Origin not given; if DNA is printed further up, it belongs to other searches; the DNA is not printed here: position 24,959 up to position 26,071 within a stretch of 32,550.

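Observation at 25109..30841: Divergent five-gene operon (DUF2334 deacetylase-like, GT4, UPF0104 flippase-like, HK, sigma54 activator): candidate undescribed amino-glycolipid or cationic envelope-lipid pathway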

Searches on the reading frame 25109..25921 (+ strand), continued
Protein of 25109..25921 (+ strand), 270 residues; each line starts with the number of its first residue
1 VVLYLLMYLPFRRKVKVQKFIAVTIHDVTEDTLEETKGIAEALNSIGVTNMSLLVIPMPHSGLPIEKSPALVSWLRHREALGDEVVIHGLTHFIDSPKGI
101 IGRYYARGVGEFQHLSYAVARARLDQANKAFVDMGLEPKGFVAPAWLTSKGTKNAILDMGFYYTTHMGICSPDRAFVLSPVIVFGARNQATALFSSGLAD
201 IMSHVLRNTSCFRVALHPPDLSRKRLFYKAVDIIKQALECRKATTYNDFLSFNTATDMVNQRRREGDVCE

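Call 68: search_protein_families(library=pfam, proteins=[L019:9850-11745:+, L019:12027-13568:+, L019:4956-5843:-, L001:9187-9768:+, L001:4359-5603:+], max_evalue=0.001)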
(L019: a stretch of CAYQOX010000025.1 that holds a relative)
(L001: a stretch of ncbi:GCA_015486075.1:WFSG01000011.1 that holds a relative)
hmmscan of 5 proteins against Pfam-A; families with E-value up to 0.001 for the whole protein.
L019:9850-11745:+ (631 aa): 1 family
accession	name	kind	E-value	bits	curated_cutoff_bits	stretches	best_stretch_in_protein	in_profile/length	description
PF02518.31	HATPase_c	-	7e-17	62.3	26.4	1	500-620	3-109/111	Histidine kinase-, DNA gyrase B-, and HSP90-like ATPase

L019:12027-13568:+ (513 aa): 1 family
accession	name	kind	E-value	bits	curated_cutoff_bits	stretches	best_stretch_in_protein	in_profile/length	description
PF03629.24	SASA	-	4.9e-20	72.5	24.8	1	278-393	103-223/226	Carbohydrate esterase, sialic acid-specific acetylesterase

L019:4956-5843:- (295 aa): 13 families
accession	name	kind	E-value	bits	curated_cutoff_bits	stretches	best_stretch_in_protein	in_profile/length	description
PF13431.12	TPR_17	-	2.9e-15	55.6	24.4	0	146-171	2-27/34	Tetratricopeptide repeat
PF13181.12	TPR_8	-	6.8e-15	54.3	25.7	1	203-237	1-34/34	Tetratricopeptide repeat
PF14559.12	TPR_19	-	7.8e-15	55.4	25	1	102-163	9-64/68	Tetratricopeptide repeat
PF07719.23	TPR_2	-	2.6e-12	46.3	27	0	40-68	6-34/34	Tetratricopeptide repeat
PF13428.12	TPR_14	-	3.3e-12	46.2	23.5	0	40-77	6-43/44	Tetratricopeptide repeat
PF23914.1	TPR_CcmH_CycH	-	6.2e-12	46.1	42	2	104-182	70-145/158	Cytochrome c-type biogenesis protein H TPR domain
PF13424.12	TPR_12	-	6.3e-12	46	30.1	1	157-234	3-75/77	Tetratricopeptide repeat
PF00515.34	TPR_1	-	2.4e-10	40.2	27.8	0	41-68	7-34/34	Tetratricopeptide repeat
PF13432.12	TPR_16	-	1.3e-07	32.3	32.7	0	41-77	3-39/65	Tetratricopeptide repeat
PF25063.1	ARM_TT21_C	-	1e-06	29.2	35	1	203-272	20-89/209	Tetratricopeptide repeat protein 21 C-terminal ARM domain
PF13414.12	TPR_11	-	7.9e-06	25.9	26.8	0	137-168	8-39/42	TPR repeat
PF13374.12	TPR_10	-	1.1e-05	25.7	27.5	0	240-267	4-31/42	Tetratricopeptide repeat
PF13174.12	TPR_6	-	2.2e-05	25.3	26.3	0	136-156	13-33/33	Tetratricopeptide repeat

L001:9187-9768:+ (193 aa): 2 families
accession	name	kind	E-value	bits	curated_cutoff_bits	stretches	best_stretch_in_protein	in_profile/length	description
PF09335.16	VTT_dom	-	6.9e-22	78.7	33.9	1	22-149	1-123/123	VTT domain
PF12822.12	ECF_trnsprt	-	0.00063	20.2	30.7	0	9-74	64-129/169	ECF transporter, substrate-specific component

L001:4359-5603:+ (414 aa): 2 families
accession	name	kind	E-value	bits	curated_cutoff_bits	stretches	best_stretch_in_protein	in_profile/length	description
PF01569.27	PAP2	-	6.8e-19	68.3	27.2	1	294-408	4-127/130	PAP2 superfamily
PF09335.16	VTT_dom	-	3.2e-18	66.8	33.9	1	39-166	1-123/123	VTT domain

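Call 84: search_solved_structures(query=A1, max_evalue=1)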
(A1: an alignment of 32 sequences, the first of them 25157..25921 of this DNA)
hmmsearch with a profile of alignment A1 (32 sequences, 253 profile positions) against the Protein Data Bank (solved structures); distinct sequences matched with E-value up to 1: 9.
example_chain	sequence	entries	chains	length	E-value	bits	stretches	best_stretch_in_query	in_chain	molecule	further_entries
3qbu_A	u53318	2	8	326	7.2e-06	28.5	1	56-92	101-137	Putative uncharacterized protein | peptidoglycan deacetylase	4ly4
3rxz_A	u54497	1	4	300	2.3e-05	26.8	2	61-95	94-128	Polysaccharide deacetylase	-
7y51_A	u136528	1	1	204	0.059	15.7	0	58-97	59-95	Predicted xylanase/chitin deacetylase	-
4wpg_A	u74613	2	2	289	0.16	14.3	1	37-138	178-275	dTDP-4-dehydrorhamnose reductase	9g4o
7fbw_A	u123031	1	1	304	0.17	14.2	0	58-97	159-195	Predicted xylanase/chitin deacetylase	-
5nc6_A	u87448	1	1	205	0.31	13.3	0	8-33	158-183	Peptidoglycan N-acetylglucosamine deacetylase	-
5n1j_A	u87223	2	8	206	0.31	13.3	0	8-33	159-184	Peptidoglycan N-acetylglucosamine deacetylase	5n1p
5nc9_A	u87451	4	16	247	0.5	12.6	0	8-33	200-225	Peptidoglycan N-acetylglucosamine deacetylase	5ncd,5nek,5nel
5nc6_B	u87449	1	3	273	0.64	12.3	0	8-33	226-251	Peptidoglycan N-acetylglucosamine deacetylase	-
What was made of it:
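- On CE4 / NodB-fold metal-dependent deacetylase superfamily: The family profile hits the peptidoglycan deacetylase 3qbu around the HxxxH region (call 84).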

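Call 87: search_protein_representatives(protein=window:25157-25921:+)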
Query: 254 residues. Proteins with E-value up to 0.001 (for the whole library): 995; up to 1e-10: 473; up to 1e-30: 4. The best 150 are listed.
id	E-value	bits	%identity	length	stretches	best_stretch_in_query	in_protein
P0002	2.0e-65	236.9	50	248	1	5-240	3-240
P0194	2.0e-35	138.7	36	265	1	2-238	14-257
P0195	3.2e-31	125.0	37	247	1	4-233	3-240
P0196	7.0e-31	123.9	33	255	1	3-234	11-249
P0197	1.2e-30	123.1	37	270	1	3-236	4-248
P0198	1.6e-29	119.4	37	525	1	4-235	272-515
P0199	1.5e-28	116.2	36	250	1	3-208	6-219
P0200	1.6e-28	116.1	32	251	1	5-235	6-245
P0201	2.5e-28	115.5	32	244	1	6-234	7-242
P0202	2.7e-28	115.4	32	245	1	2-238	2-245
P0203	5.2e-28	114.5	34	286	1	3-235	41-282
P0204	6.0e-28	114.2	33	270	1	4-234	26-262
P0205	6.6e-28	114.1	35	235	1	5-211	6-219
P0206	7.9e-28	113.9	33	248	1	1-233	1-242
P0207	1.2e-27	113.2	35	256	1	5-235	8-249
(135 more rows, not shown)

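Call 88: find_encoding_contigs(protein=P0194, flank=6000, max_places=2)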
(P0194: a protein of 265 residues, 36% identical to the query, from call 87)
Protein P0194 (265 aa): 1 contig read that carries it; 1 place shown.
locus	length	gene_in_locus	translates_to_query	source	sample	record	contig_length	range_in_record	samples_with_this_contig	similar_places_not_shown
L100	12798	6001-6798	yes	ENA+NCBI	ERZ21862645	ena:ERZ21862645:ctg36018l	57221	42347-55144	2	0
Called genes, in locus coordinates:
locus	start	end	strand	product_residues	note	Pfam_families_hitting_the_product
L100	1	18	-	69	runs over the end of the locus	-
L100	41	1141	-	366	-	PF14559:TPR_19 (weak), PF21033:RMD1-3 (weak), PF23914:TPR_CcmH_CycH (weak), PF12895:ANAPC3, PF14559:TPR_19, PF13424:TPR_12 (weak), PF13432:TPR_16, PF12895:ANAPC3 (weak), +23 more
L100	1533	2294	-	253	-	PF00459:Inositol_P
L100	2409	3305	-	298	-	PF21033:RMD1-3 (faint), PF00515:TPR_1 (faint), PF07719:TPR_2 (faint), PF13181:TPR_8 (faint), PF13374:TPR_10 (faint), PF13428:TPR_14 (faint), PF13432:TPR_16 (faint), PF13424:TPR_12, +6 more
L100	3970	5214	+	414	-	PF13439:Glyco_transf_4, PF13579:Glyco_trans_4_4 (weak), PF20706:GT4-conflict, PF00534:Glycos_transf_1, PF13692:Glyco_trans_1_4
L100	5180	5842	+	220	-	PF00583:Acetyltransf_1 (faint), PF13508:Acetyltransf_7 (faint)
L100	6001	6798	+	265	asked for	PF10096:DUF2334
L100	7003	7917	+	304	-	PF03706:LPG_synthase_TM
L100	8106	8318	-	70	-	PF10049:DUF2283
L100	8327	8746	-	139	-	PF01402:RHH_1 (weak), PF08753:NikR_C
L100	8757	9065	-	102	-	PF03824:NicO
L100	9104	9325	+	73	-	-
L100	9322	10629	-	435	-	PF03824:NicO (weak)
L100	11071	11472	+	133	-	PF08471:Ribonuc_red_2_N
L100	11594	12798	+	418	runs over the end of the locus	PF02867:Ribonuc_red_lgC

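Call 89: find_encoding_contigs(protein=P0006, flank=6000, max_places=2)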
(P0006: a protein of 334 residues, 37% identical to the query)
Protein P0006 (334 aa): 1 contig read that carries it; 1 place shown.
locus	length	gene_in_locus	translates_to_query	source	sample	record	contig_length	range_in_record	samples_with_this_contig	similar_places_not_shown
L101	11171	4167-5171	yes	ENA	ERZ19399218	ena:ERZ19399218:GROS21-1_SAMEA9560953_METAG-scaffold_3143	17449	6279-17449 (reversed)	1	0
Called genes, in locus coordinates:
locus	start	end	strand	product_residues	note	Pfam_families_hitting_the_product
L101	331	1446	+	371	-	PF01408:GFO_IDH_MocA, PF02894:GFO_IDH_MocA_C (weak), PF22725:GFO_IDH_MocA_C3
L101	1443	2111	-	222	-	-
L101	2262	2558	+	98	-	-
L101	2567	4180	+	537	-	PF20154:LNT_N, PF00795:CN_hydrolase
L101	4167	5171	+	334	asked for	PF10096:DUF2334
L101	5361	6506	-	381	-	-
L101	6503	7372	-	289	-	PF27149:YdjY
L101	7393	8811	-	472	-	PF01663:Phosphodiest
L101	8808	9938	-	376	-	PF01761:DHQ_synthase, PF24621:DHQS_C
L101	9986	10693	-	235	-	PF01040:UbiA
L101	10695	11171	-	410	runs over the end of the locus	-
